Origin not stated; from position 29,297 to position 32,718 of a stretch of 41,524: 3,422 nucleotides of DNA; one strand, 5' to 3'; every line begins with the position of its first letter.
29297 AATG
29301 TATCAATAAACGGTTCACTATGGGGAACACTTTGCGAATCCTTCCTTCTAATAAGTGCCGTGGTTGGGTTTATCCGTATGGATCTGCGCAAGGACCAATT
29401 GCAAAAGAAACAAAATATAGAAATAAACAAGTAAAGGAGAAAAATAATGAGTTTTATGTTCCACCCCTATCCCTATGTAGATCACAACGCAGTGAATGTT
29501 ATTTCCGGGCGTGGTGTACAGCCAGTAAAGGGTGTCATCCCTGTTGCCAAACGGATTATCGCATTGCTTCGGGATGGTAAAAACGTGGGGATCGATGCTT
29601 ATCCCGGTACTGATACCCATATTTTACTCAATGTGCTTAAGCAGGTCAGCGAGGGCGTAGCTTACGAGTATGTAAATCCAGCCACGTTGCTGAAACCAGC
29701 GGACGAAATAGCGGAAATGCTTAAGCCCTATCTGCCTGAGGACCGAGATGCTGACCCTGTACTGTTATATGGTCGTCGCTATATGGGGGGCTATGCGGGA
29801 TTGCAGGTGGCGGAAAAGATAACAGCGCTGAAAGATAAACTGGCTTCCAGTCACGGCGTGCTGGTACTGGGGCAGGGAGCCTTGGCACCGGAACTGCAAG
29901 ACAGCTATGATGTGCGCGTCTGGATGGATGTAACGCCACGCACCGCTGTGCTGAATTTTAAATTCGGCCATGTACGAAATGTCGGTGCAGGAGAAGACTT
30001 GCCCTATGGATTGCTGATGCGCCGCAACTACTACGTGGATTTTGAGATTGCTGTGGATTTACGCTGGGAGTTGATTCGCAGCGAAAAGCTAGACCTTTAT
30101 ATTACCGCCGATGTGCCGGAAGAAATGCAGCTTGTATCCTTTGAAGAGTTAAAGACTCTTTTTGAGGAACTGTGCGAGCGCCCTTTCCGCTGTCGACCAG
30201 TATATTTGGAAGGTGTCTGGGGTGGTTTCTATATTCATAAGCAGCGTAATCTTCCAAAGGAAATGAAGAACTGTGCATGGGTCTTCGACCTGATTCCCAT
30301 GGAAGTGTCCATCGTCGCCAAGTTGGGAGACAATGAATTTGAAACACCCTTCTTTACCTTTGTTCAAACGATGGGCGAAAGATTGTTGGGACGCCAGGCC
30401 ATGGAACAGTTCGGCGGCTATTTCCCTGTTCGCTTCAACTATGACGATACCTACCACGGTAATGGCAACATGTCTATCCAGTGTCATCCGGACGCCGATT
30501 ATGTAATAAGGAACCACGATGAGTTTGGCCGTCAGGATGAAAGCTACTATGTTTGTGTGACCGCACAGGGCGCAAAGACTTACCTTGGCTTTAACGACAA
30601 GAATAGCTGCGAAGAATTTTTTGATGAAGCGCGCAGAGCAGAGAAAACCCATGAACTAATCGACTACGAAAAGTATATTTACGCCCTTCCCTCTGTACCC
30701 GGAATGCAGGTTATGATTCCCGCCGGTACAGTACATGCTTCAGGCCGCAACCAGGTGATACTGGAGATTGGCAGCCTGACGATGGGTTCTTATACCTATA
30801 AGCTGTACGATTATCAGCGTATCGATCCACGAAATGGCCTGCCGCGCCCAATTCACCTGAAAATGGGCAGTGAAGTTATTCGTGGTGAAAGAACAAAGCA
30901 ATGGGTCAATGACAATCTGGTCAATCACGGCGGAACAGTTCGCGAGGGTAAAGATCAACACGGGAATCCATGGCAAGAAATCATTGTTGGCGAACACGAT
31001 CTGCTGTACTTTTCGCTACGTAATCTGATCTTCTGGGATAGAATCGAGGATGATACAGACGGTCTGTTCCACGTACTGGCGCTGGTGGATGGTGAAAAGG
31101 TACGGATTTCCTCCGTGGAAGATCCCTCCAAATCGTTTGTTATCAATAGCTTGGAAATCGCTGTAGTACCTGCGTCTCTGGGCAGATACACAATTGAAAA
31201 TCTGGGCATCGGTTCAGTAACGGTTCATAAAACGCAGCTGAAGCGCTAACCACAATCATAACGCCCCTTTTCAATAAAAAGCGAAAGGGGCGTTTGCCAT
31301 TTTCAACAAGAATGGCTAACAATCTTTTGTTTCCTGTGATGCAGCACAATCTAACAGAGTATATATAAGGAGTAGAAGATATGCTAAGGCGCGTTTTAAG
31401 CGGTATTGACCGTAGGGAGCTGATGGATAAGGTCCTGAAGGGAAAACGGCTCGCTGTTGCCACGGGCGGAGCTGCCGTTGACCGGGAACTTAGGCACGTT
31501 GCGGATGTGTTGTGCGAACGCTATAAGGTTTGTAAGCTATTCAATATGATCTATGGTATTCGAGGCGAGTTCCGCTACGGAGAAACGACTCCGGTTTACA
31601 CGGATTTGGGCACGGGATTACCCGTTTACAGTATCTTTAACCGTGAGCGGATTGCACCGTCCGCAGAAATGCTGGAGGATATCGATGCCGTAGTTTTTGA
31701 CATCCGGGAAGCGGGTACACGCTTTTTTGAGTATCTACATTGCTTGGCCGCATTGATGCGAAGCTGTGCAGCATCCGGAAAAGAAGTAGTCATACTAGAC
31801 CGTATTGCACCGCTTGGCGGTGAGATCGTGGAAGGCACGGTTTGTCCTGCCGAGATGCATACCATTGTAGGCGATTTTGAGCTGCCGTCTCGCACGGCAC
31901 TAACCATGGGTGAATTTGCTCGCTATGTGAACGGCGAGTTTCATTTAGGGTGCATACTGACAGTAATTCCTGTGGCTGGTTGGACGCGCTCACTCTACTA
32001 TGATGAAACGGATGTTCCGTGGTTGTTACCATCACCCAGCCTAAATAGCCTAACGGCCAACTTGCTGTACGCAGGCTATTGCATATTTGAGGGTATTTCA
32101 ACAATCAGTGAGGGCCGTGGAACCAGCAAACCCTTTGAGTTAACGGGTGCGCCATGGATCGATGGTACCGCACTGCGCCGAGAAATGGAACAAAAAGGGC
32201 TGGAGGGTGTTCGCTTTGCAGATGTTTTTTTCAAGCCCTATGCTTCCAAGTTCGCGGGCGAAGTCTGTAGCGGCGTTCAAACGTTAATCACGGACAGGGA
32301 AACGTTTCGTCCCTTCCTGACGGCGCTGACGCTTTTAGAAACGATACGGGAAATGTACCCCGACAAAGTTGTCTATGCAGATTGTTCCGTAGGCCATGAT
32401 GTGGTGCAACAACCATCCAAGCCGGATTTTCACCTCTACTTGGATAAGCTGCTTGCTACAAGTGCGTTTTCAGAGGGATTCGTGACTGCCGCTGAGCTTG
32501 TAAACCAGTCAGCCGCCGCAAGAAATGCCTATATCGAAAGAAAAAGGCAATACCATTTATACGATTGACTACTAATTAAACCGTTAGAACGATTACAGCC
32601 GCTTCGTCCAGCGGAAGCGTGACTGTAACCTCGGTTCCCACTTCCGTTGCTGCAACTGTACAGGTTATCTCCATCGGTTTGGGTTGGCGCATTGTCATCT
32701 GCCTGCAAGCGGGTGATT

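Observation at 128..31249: One unusual sugar-catabolic gene set present twice, diverged and shuffled, on either side of a single regulator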

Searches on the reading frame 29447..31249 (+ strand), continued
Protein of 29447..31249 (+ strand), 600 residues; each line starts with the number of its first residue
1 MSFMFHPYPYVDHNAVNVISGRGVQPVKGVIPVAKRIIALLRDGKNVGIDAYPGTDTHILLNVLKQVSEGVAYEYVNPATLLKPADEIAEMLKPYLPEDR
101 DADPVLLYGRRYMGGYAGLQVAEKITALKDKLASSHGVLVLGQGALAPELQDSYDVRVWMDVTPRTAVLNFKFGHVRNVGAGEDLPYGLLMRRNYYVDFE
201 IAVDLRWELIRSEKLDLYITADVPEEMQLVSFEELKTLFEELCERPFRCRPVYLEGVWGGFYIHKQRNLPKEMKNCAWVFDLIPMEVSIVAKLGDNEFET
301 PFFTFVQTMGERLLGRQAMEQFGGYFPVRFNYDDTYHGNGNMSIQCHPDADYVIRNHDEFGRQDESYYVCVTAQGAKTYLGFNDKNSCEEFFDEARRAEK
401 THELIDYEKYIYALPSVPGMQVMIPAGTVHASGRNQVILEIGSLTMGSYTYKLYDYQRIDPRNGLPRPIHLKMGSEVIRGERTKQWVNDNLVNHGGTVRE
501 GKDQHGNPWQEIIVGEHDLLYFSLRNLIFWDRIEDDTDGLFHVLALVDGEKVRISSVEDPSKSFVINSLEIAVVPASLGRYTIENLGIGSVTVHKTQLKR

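Call 51: search_solved_structures(query=A3, max_evalue=1, show_alignments=3)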
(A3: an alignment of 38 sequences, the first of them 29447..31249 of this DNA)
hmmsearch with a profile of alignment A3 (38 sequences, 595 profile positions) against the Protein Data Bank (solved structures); distinct sequences matched with E-value up to 1: 5.
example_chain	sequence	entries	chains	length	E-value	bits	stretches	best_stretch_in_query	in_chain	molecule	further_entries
1qwr_A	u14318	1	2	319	4.8e-11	45.1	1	336-579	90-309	Mannose-6-phosphate isomerase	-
7e6d_A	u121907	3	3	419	0.4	12.3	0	55-144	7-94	Cysteine desulfurase SufS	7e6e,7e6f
7e6a_A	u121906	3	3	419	0.61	11.7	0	55-144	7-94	Cysteine desulfurase SufS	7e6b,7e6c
7cer_A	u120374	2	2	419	0.68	11.6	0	55-144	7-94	Cysteine desulfurase SufS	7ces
3ber_A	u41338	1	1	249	0.7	11.5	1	119-237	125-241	Probable ATP-dependent RNA helicase DDX47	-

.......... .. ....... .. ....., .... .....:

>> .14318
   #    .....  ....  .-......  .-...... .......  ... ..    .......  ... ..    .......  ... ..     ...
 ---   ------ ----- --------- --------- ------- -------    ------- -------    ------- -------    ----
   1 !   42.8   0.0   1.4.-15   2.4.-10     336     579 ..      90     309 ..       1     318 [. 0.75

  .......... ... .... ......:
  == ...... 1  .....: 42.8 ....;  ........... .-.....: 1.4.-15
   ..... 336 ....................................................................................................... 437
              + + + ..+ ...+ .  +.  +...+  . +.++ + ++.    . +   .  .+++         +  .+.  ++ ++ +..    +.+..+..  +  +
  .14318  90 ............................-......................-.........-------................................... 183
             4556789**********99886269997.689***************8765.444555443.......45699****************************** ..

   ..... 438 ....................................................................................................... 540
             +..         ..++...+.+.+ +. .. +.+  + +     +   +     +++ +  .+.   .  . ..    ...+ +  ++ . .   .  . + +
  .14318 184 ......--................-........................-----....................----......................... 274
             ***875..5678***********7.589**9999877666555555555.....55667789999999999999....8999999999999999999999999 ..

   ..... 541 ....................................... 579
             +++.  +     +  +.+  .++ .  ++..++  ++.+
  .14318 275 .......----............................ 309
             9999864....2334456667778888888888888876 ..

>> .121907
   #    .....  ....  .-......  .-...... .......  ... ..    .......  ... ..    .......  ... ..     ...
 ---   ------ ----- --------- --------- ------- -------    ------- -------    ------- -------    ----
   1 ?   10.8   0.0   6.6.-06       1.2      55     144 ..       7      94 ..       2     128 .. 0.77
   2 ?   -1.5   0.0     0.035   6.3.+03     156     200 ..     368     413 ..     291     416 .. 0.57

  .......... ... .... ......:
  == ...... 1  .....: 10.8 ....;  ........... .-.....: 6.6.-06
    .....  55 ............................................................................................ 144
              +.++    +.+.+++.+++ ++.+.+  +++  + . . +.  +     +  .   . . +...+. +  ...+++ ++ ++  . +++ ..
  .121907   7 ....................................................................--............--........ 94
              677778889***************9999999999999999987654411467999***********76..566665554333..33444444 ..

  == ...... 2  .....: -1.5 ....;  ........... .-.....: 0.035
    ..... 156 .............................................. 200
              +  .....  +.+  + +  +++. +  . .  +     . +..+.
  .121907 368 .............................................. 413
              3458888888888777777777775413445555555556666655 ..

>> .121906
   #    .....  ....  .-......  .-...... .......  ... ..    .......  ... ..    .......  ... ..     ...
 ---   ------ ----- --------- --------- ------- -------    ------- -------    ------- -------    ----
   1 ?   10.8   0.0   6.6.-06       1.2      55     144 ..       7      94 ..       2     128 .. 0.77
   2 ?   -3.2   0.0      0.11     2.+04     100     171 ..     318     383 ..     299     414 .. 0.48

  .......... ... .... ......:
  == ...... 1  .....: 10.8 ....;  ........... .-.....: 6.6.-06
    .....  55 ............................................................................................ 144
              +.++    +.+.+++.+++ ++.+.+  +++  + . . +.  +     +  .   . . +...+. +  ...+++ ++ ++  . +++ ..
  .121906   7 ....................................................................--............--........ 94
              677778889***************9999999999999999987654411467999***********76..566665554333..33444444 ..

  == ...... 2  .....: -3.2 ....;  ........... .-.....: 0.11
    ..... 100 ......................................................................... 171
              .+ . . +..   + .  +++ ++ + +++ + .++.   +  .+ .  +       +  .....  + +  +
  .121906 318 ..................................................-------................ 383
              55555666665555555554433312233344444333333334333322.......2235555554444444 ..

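Call 53: search_protein_families(library=pfam, proteins=[L014:3219-4088:-, L075:18693-20471:-, L001:16074-17798:-, L014:11678-13201:-, L073:8912-9877:+, L078:1728-2630:-, L004:11740-13164:-, L045:5724-6449:-, L038:6714-7982:+, L019:2221-3381:-])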
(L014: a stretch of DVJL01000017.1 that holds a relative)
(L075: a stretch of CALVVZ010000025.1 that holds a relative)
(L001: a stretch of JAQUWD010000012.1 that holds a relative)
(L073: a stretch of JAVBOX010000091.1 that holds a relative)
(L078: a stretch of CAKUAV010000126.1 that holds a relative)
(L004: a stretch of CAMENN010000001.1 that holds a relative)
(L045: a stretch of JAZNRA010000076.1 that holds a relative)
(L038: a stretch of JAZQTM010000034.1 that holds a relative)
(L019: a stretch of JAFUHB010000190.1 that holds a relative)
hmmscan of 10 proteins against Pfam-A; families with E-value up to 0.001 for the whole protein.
L014:3219-4088:- (289 aa): 3 families
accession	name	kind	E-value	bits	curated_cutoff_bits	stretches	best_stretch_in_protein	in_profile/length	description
PF01380.27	SIS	-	3e-22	79.2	25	1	130-257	2-129/131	SIS domain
PF01418.23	HTH_6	-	2.3e-18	66.4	28.3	1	6-80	2-76/77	Helix-turn-helix domain, rpiR family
PF13730.12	HTH_36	-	0.00018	21.7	25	1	18-67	3-54/55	Helix-turn-helix domain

L075:18693-20471:- (592 aa): 0 families

L001:16074-17798:- (574 aa): 1 family
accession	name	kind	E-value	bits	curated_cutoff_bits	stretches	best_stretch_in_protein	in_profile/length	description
PF16126.11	DUF4838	-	8.7e-92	308.1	26.6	1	98-449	1-323/325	Domain of unknown function (DUF4838)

L014:11678-13201:- (507 aa): 0 families

L073:8912-9877:+ (321 aa): 1 family
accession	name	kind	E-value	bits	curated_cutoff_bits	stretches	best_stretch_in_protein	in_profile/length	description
PF01263.26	Aldose_epim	-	8.2e-28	98.1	27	1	26-290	15-278/299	Aldose 1-epimerase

L078:1728-2630:- (300 aa): 0 families

L004:11740-13164:- (474 aa): 0 families

L045:5724-6449:- (241 aa): 1 family
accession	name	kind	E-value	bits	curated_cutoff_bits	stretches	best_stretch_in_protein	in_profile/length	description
PF19700.5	DUF6198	-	5.8e-19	69.1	27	1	20-230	8-211/217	Family of unknown function (DUF6198)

L038:6714-7982:+ (422 aa): 2 families
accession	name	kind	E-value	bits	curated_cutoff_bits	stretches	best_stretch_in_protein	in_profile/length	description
PF07690.21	MFS_1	-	7.9e-35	120.8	33.4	2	20-248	3-222/347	Major Facilitator Superfamily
PF12832.13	MFS_1_like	-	0.00018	21.1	25.2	1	175-381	162-364/373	MFS_1 like family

L019:2221-3381:- (386 aa): 0 families

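Call 65: search_protein_families(library=ncbifam, proteins=[L066:12698-13540:+, L055:943-1896:-, L066:13565-14710:+, L066:14736-15806:+, L066:19640-21328:+, L066:11796-12683:+, L066:6505-8388:-], max_evalue=0.001)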
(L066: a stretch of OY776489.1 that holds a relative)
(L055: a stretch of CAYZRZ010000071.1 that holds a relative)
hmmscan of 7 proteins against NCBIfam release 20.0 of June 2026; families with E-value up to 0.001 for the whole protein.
L066:12698-13540:+ (280 aa): 23 families
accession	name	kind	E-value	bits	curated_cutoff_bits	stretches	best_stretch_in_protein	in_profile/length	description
NF008458.0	PRK11337.1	equivalog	9.1e-53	179.1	378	1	2-275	17-287/293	MurR/RpiR family transcriptional regulator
NF040776.2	AlsR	equivalog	6.8e-50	169.5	400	1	3-273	6-273/279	transcriptional repressor AlsR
NF008451.0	PRK11302.1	subfamily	7.8e-39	133.8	296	1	10-276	12-274/286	transcriptional regulator HexR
NF012026.0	PRK15482.1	equivalog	1.7e-35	122.9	408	1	8-277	10-283/285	HTH-type transcriptional regulator MurR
NF008590.0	PRK11557.1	equivalog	4.4e-35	121.5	355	1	10-276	12-279/282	MurR/RpiR family transcriptional regulator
NF010701.0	PRK14101.1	equivalog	1.6e-29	102.6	920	1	11-268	353-606/638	bifunctional transcriptional regulator/glucokinase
TIGR03127.2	RuMP_HxlB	equivalog_domain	9.2e-11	41.9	160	1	106-233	7-129/178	6-phospho-3-hexuloisomerase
NF041755.1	RuMP_HxlAB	equivalog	2.9e-09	36.4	500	1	105-271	222-380/391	bifunctional 3-hexulose-6-phosphate synthase/6-phospho-3-hexuloisomerase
TIGR00393.1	kpsF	subfamily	2.4e-08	33.9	203.7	1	134-257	5-130/268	KpsF/GutQ family sugar-phosphate isomerase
NF002805.0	PRK02947.1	subfamily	3.4e-08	32.9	135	1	163-211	94-142/247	sugar isomerase domain-containing protein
NF046059.1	NagB_SO3506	equivalog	4.1e-07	29.6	430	1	176-257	86-166/330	glucosamine-6-phosphate deaminase NagB-II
NF006422.0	PRK08674.1-1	subfamily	1.3e-06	28.1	317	1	117-213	14-101/302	bifunctional phosphoglucose/phosphomannose isomerase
TIGR02128.1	G6PI_arch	equivalog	1.8e-06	27.1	213.9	1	128-213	19-103/308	bifunctional phosphoglucose/phosphomannose isomerase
NF001484.0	PRK00331.1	subfamily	5.2e-06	25.1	381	1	117-266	274-426/601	isomerizing glutamine--fructose-6-phosphate transaminase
TIGR01135.1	glmS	equivalog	6.6e-06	24.9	418.05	1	122-257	284-421/607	glutamine--fructose-6-phosphate transaminase (isomerizing)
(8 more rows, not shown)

L055:943-1896:- (317 aa): 15 families
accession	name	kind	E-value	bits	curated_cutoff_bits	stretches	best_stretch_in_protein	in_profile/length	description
NF008458.0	PRK11337.1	equivalog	5.8e-53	179.8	378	1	23-303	9-288/293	MurR/RpiR family transcriptional regulator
NF040776.2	AlsR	equivalog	1.4e-44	152.1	400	1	33-300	7-273/279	transcriptional repressor AlsR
NF008590.0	PRK11557.1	equivalog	3.9e-44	151.1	355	1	29-286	2-262/282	MurR/RpiR family transcriptional regulator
NF008451.0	PRK11302.1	subfamily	1.3e-43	149.5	296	1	31-297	4-268/286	transcriptional regulator HexR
NF010701.0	PRK14101.1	equivalog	9.9e-40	136.3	920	1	30-286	343-597/638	bifunctional transcriptional regulator/glucokinase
NF012026.0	PRK15482.1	equivalog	9.7e-31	107.3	408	1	31-285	4-264/285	HTH-type transcriptional regulator MurR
TIGR03127.2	RuMP_HxlB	equivalog_domain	9.7e-11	41.9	160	1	132-252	6-121/178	6-phospho-3-hexuloisomerase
NF041755.1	RuMP_HxlAB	equivalog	8.5e-09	34.8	500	1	131-257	221-342/391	bifunctional 3-hexulose-6-phosphate synthase/6-phospho-3-hexuloisomerase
NF001484.0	PRK00331.1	subfamily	1.7e-08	33.3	381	1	132-255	263-385/601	isomerizing glutamine--fructose-6-phosphate transaminase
TIGR00393.1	kpsF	subfamily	1.8e-08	34.3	203.7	1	201-283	45-129/268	KpsF/GutQ family sugar-phosphate isomerase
TIGR01135.1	glmS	equivalog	9.1e-08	31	418.05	1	132-255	273-390/607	glutamine--fructose-6-phosphate transaminase (isomerizing)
NF002805.0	PRK02947.1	subfamily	1.5e-05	24.2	135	1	193-239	97-143/247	sugar isomerase domain-containing protein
NF008141.0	PRK10892.1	equivalog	1.8e-05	24.2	505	1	144-279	36-174/328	arabinose-5-phosphate isomerase KdsD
NF003915.0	PRK05441.1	subfamily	0.00032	19.8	168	0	194-279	122-208/300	N-acetylmuramic acid 6-phosphate etherase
NF009222.0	PRK12570.1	subfamily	0.00056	18.8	255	0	194-284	129-220/307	N-acetylmuramic acid 6-phosphate etherase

L066:13565-14710:+ (381 aa): 0 families

L066:14736-15806:+ (356 aa): 7 families
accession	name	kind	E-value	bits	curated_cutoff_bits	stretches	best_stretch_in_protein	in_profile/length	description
TIGR01575.1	rimI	equivalog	9.7e-12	45.2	86.4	2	54-115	40-91/132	ribosomal protein S18-alanine N-acetyltransferase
NF002959.0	PRK03624.1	equivalog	5.5e-07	29.4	124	1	230-322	28-118/147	GNAT family acetyltransferase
NF040501.1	resist_ArsN2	equivalog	0.00011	21.9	125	0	75-116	44-85/133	arsenic resistance N-acetyltransferase ArsN2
NF043067.1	AAC_6p_group_E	equivalog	0.00033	20.5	140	0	46-112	38-103/140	aminoglycoside 6'-N-acetyltransferase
NF000138.1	AAC_6p_Iz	exception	0.00044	20.5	320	0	43-117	44-117/153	aminoglycoside N-acetyltransferase AAC(6')-Iz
NF000054.1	AAC_2p_Ie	exception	0.00049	20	400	0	41-121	44-121/182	aminoglycoside N-acetyltransferase AAC(2')-Ie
NF000497.1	AAC_6p_Iak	exception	0.00057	19.9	325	0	20-117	27-117/153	aminoglycoside N-acetyltransferase AAC(6')-Iak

L066:19640-21328:+ (562 aa): 0 families

L066:11796-12683:+ (295 aa): 6 families
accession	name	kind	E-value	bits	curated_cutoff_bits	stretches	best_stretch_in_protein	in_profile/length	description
TIGR00744.1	ROK_glcA_fam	subfamily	5.7e-10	39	260.35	1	6-152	1-144/318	ROK family glucokinase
NF009835.0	PRK13310.1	equivalog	2.3e-06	27.1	380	1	7-153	4-144/303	N-acetylglucosamine kinase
NF045942.1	PolPhglucPhase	equivalog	2.7e-05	24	250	0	66-152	58-144/242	polyphosphate--glucose phosphotransferase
NF049930.1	TransRegMlc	equivalog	7.1e-05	22.3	530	0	63-154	145-234/405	sugar metabolism global transcriptional regulator Mlc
NF047937.1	TransRegNagC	equivalog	0.00023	20.5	650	0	6-156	82-230/399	DNA-binding transcriptional regulator NagC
NF007108.0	PRK09557.1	equivalog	0.0003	20.2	443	0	55-152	49-144/303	fructokinase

L066:6505-8388:- (627 aa): 0 families

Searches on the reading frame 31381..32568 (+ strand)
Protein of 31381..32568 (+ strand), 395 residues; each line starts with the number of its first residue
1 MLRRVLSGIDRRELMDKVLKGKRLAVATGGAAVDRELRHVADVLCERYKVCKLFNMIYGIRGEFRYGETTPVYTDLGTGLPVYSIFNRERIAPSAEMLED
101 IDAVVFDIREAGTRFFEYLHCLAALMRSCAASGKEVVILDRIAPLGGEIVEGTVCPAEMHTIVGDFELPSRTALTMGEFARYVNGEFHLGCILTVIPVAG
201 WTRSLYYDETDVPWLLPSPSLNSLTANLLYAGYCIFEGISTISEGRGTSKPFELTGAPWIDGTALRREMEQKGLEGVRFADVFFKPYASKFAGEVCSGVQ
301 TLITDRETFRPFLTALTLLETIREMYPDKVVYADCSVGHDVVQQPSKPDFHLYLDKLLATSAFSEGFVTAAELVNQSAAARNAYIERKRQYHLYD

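Call 5: search_protein_families(library=pfam, proteins=[window:31381-32568:+])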
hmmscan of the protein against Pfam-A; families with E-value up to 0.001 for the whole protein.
window:31381-32568:+ (395 aa): 2 families
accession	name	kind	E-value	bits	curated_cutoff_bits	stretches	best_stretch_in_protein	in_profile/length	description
PF07075.17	NamZ_N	-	2.6e-59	200.5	26.9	1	25-224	2-202/203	Exo-beta-N-acetylmuramidase NamZ, N-terminal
PF20732.2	NamZ_C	-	1.3e-39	136.9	25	1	228-394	1-152/152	Exo-beta-N-acetylmuramidase NamZ, C-terminal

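Call 65: search_protein_families(library=ncbifam, proteins=[window:31381-32568:+], max_evalue=0.001)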
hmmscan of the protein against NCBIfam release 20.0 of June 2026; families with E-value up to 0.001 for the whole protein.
window:31381-32568:+ (395 aa): 0 families
